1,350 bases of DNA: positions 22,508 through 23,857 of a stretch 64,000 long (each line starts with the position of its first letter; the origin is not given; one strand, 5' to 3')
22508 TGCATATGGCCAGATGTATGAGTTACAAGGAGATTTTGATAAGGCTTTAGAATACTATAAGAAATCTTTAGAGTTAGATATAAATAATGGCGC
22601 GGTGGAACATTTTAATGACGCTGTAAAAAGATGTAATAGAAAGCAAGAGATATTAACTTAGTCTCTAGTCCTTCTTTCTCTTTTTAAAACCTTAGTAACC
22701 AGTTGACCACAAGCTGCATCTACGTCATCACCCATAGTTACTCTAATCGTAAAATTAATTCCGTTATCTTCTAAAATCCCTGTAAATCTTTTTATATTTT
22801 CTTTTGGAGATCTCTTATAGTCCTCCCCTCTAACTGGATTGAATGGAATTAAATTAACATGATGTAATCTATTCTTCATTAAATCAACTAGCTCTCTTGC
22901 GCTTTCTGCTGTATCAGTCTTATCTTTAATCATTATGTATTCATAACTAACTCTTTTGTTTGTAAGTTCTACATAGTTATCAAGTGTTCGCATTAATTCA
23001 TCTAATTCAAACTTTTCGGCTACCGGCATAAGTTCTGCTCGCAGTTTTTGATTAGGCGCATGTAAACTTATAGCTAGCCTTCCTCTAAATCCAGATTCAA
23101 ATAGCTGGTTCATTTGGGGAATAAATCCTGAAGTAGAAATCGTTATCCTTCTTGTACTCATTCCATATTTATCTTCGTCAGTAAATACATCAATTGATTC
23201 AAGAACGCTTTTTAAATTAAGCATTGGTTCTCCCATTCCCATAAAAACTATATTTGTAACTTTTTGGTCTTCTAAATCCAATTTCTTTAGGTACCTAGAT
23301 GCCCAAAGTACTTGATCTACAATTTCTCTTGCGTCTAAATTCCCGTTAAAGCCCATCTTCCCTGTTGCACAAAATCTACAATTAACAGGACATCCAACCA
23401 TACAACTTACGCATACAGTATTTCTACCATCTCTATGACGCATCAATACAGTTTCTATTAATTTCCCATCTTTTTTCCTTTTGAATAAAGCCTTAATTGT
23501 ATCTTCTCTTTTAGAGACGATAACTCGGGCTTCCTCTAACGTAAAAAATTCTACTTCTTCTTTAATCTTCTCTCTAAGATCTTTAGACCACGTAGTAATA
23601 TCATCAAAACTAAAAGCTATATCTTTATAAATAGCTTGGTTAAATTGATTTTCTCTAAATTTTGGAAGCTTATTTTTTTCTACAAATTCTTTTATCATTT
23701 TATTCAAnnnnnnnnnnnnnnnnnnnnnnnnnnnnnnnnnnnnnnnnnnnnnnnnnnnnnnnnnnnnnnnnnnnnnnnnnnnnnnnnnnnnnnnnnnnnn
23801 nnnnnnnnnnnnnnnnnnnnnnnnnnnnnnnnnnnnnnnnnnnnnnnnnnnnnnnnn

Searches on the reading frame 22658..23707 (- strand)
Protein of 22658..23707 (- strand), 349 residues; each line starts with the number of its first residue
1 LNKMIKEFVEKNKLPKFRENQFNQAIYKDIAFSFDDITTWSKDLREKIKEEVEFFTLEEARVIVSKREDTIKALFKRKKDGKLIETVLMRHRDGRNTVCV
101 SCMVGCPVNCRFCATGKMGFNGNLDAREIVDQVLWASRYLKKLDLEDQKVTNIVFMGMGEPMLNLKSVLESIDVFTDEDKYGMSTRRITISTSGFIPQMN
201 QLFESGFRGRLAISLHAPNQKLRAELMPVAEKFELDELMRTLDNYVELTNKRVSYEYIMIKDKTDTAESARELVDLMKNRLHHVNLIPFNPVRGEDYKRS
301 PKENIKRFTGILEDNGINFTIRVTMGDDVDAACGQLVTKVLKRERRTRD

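Call 23: search_protein_families(library=pfam, proteins=[window:22658-23707:-], max_evalue=0.00001)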
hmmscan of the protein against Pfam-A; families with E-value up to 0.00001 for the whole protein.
window:22658-23707:- (349 aa): 1 family
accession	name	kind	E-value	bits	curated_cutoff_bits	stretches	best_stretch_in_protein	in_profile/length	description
PF04055.27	Radical_SAM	-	3.8e-14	53.6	29.5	1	101-266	2-157/166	Radical SAM superfamily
